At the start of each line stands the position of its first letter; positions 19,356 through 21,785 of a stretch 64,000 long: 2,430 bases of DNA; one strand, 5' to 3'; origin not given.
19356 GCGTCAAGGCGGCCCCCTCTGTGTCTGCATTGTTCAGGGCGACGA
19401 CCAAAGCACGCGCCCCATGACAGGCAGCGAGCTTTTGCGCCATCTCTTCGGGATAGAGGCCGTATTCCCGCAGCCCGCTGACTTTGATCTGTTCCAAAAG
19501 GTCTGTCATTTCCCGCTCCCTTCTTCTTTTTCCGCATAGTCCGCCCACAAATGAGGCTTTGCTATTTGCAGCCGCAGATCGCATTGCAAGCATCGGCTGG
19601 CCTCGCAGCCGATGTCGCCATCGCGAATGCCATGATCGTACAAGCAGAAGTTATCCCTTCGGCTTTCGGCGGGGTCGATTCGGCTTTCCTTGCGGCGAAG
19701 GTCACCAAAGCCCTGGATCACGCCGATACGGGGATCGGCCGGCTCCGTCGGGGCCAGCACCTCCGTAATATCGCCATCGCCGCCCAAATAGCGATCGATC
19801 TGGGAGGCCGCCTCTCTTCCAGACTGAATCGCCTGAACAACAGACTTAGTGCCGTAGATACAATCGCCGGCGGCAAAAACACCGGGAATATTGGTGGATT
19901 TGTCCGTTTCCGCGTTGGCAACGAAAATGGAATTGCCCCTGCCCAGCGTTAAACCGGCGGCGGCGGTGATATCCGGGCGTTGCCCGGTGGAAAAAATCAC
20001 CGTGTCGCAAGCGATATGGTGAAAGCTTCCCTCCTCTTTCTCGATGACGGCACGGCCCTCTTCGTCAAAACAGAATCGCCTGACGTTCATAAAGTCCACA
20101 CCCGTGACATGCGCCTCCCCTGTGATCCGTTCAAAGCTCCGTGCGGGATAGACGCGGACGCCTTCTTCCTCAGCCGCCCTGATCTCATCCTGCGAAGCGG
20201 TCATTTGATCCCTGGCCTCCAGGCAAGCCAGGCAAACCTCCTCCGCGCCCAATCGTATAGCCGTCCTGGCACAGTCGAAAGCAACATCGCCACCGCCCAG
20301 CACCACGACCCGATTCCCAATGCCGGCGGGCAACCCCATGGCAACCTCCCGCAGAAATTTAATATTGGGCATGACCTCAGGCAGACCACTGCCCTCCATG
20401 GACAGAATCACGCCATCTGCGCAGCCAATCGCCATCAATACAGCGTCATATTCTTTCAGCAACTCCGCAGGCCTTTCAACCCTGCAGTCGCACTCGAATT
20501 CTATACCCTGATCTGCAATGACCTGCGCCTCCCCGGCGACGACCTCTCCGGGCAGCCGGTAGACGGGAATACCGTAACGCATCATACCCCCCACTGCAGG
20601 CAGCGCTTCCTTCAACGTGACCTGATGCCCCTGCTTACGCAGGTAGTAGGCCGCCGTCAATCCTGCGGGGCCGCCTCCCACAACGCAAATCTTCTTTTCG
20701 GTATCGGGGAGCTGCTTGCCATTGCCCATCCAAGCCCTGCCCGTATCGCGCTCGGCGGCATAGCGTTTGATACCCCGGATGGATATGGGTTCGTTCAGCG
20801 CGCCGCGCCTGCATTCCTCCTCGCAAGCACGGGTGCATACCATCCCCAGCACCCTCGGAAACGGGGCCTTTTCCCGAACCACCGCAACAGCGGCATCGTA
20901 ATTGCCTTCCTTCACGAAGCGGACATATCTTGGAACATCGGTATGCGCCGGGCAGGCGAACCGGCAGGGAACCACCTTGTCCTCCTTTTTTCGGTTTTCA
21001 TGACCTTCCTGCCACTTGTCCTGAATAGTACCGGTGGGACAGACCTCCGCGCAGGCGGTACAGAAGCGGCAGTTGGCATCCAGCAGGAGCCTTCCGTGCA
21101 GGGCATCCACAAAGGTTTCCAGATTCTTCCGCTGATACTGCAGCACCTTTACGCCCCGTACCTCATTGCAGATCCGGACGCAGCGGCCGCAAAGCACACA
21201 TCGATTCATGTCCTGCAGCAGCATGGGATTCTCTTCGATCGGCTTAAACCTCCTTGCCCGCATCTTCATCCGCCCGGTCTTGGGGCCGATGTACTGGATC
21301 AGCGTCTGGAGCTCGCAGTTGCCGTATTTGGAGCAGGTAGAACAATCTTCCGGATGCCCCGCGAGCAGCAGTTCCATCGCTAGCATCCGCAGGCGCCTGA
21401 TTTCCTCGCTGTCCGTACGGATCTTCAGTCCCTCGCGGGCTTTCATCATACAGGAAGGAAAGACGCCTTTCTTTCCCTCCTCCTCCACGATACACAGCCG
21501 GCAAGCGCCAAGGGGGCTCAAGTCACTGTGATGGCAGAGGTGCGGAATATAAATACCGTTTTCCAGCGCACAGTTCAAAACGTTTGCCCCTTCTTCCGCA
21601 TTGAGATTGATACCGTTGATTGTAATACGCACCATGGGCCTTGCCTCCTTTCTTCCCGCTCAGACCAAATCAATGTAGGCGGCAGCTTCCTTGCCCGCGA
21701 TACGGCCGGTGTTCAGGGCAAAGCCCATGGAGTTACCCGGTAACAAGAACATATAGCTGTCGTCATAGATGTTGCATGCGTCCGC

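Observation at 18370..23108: Three-subunit flavoprotein / Fe-S / GltD-like reductase directly downstream of the deglycosidase cassette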

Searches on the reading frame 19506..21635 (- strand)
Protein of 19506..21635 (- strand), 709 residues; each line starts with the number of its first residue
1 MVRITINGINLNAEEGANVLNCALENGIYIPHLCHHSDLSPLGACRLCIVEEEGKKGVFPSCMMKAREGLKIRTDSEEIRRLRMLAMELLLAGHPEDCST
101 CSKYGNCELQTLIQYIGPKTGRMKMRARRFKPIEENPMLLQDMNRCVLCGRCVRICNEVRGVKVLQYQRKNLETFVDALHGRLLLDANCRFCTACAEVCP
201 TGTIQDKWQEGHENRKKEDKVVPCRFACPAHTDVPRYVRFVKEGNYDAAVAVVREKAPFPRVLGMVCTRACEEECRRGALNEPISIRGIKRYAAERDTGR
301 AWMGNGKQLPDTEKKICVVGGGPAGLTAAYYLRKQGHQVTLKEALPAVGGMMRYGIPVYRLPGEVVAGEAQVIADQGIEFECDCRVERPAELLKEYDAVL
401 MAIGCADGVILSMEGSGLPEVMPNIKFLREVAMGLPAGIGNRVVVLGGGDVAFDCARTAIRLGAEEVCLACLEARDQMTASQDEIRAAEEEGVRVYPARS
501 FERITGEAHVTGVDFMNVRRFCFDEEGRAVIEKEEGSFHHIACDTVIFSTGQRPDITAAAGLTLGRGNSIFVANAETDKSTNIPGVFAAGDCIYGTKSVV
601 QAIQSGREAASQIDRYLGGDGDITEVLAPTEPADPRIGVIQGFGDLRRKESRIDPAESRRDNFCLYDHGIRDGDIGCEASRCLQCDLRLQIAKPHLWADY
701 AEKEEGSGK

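Call 4: search_protein_families(library=pfam, proteins=[window:19506-21635:-], max_evalue=0.01)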
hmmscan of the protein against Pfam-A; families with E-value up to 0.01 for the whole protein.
window:19506-21635:- (709 aa): 25 families
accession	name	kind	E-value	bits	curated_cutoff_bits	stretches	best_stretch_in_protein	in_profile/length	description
PF07992.20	Pyr_redox_2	-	1.3e-31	110.5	26.1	1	315-606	2-291/291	Pyridine nucleotide-disulphide oxidoreductase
PF13510.11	Fer2_4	-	3.3e-19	69.2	22.8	1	1-76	3-81/82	2Fe-2S iron-sulfur cluster binding domain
PF14691.11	Fer4_20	-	4.6e-17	62.3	25.8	1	221-297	29-108/113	Dihydroprymidine dehydrogenase domain II, 4Fe-4S cluster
PF10588.14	NADH-G_4Fe-4S_3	-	5.6e-13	48.6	27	1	85-120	3-38/40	NADH-ubiquinone oxidoreductase-G iron-sulfur binding region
PF13738.12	Pyr_redox_3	-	6.9e-10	39.1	30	1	440-590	164-305/305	Pyridine nucleotide-disulphide oxidoreductase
PF13450.12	NAD_binding_8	-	1.7e-09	38.3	21.9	1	318-355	1-38/68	NAD(P)-binding Rossmann-like domain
PF00070.33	Pyr_redox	-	2.5e-09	38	22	2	442-515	1-79/82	Pyridine nucleotide-disulphide oxidoreductase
PF01266.30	DAO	-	9.9e-09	35.6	27.9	1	315-347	1-33/353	FAD dependent oxidoreductase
PF22117.2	Fer4_Nqo3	-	2.3e-07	31.3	27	1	137-204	2-66/67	NADH-quinone oxidoreductase subunit 3, ferredoxin-like domain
PF12831.13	FAD_oxidored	-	1.8e-06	27.9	27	1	316-354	2-40/416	FAD dependent oxidoreductase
PF00890.30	FAD_binding_2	-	2.3e-06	27.5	20.4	1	317-351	3-37/414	FAD binding domain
PF12838.12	Fer4_7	-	3.6e-06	27.8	27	1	145-202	1-51/52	4Fe-4S dicluster domain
PF01593.30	Amino_oxidase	-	5e-06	26.5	19.8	1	324-352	2-30/443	Flavin containing amine oxidoreductase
PF01946.23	Thi4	-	5.9e-06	26.1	26.2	1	313-358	17-63/235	Thi4 family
PF03486.20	HI0933_like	-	3e-05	24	50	1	315-349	2-36/244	HI0933-like protein Rossmann domain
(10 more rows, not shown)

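Call 5: search_protein_families(library=ncbifam, proteins=[window:19506-21635:-], max_evalue=0.001)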
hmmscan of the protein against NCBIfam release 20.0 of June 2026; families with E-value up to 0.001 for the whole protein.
window:19506-21635:- (709 aa): 79 families (the best 25 are shown)
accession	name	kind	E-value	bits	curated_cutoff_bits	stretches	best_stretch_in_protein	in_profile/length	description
NF009454.0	PRK12814.1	equivalog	1.3e-127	426.9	916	2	219-686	99-573/657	putative NADPH-dependent glutamate synthase small subunit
NF009410.0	PRK12771.1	subfamily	7.8e-123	411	516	1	212-685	38-511/566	NAD(P)-binding protein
NF010590.0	PRK13984.1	equivalog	2e-81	274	946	1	224-618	198-607/611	putative oxidoreductase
TIGR01316.1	gltA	equivalog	3.3e-75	253.6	471.75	1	217-617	31-449/449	NADPH-dependent glutamate synthase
TIGR03315.1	Se_ygfK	equivalog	6e-74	249.1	835.3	1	221-686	444-887/1012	putative selenate reductase subunit YgfK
TIGR01318.1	gltD_gamma_fam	subfamily_domain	4.4e-67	226.7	482.95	1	223-618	49-466/467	glutamate synthase, small subunit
NF009414.0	PRK12778.1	equivalog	4.7e-66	223.5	1103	1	185-617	302-749/752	bifunctional dihydroorotate dehydrogenase B NAD binding subunit/NADPH-dependent glutamate synthase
NF009408.0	PRK12769.1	equivalog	7.6e-59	199.4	1003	1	224-618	236-652/659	formate-dependent uric acid utilization protein AegA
NF009413.0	PRK12775.1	equivalog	2.2e-57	194.6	1895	1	224-618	341-755/1006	putative trifunctional 2-polyprenylphenol hydroxylase/glutamate synthase subunit beta/ferritin domain-containing protein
NF040763.1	FeFe_hydrog_A6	exception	4.9e-57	193.6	765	1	2-209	1-210/571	NADH-dependent [FeFe] hydrogenase, group A6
TIGR01317.1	GOGAT_sm_gam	subfamily_domain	7.2e-53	180.1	447.7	1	224-621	52-482/485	glutamate synthase small subunit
NF009409.0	PRK12770.1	subfamily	7.1e-52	176.6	343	1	307-618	12-351/360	putative glutamate synthase subunit beta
TIGR01973.1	NuoG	equivalog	8.2e-50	170.2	470.05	1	4-210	1-204/606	NADH-quinone oxidoreductase subunit NuoG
NF005745.0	PRK07569.1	equivalog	3e-48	164.3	333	1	3-221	5-224/238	bidirectional hydrogenase complex protein HoxU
NF009451.0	PRK12809.1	equivalog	2.5e-46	158.2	1154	1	223-613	218-630/639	formate-dependent uric acid utilization protein YgfT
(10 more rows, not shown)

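Call 7: search_solved_structures(query=window:19506-21635:-, max_evalue=0.001)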
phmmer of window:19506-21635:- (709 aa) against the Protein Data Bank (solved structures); distinct sequences matched with E-value up to 0.001: 136 (the best 60 are shown).
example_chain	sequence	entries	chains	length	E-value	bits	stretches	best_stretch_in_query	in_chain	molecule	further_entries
9bov_A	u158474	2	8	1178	5.6e-121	408.1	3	223-686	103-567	Molybdopterin oxidoreductase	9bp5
9n5u_A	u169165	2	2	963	3e-109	369.3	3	221-622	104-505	NfnA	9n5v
8oh5_C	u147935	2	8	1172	6.6e-99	335.1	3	223-686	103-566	Formate dehydrogenase-O, major subunit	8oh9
5vj7_A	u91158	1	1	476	1.9e-54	188.2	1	221-621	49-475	Oxidoreductase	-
5jca_L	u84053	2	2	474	8.6e-54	186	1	221-618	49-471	NADH-dependent Ferredoxin:NADP Oxidoreductase (NfnI) subunit alpha | NADH-dependent Ferredoxin:NADP Oxidoreductase subunit alpha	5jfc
2vdc_G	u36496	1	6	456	3.6e-53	183.9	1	212-619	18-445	GLUTAMATE SYNTHASE [NADPH] SMALL CHAIN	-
6s6s_G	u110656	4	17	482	4.1e-53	183.8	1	211-619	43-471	Glutamate synthase [NADPH] small chain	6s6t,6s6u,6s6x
4ylf_B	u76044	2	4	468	3.1e-52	180.8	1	218-620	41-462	Dihydropyrimidine dehydrogenase subunit A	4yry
8a6t_A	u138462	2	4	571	9.4e-43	149.5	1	1-209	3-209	Electron bifurcating hydrogenase subunit HydA1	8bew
7t2r_A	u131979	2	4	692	8.5e-41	143.1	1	3-230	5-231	NiFe hydrogenase subunit A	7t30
7p5h_A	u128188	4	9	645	2.9e-39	138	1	16-205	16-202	Fe-hydrogenase, subunit alpha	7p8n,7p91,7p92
6tg9_A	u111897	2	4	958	2.7e-37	131.5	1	2-228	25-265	Formate dehydrogenase subunit alpha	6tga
7mfm_I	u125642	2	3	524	1e-36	129.5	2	227-467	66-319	Glutamate synthase (NADPH) small chain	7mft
9wxb_B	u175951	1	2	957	3.5e-36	127.8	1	2-228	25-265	Formate dehydrogenase alpha subunit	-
7q5y_A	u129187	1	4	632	7.9e-36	126.6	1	2-207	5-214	NADH dehydrogenase I chain G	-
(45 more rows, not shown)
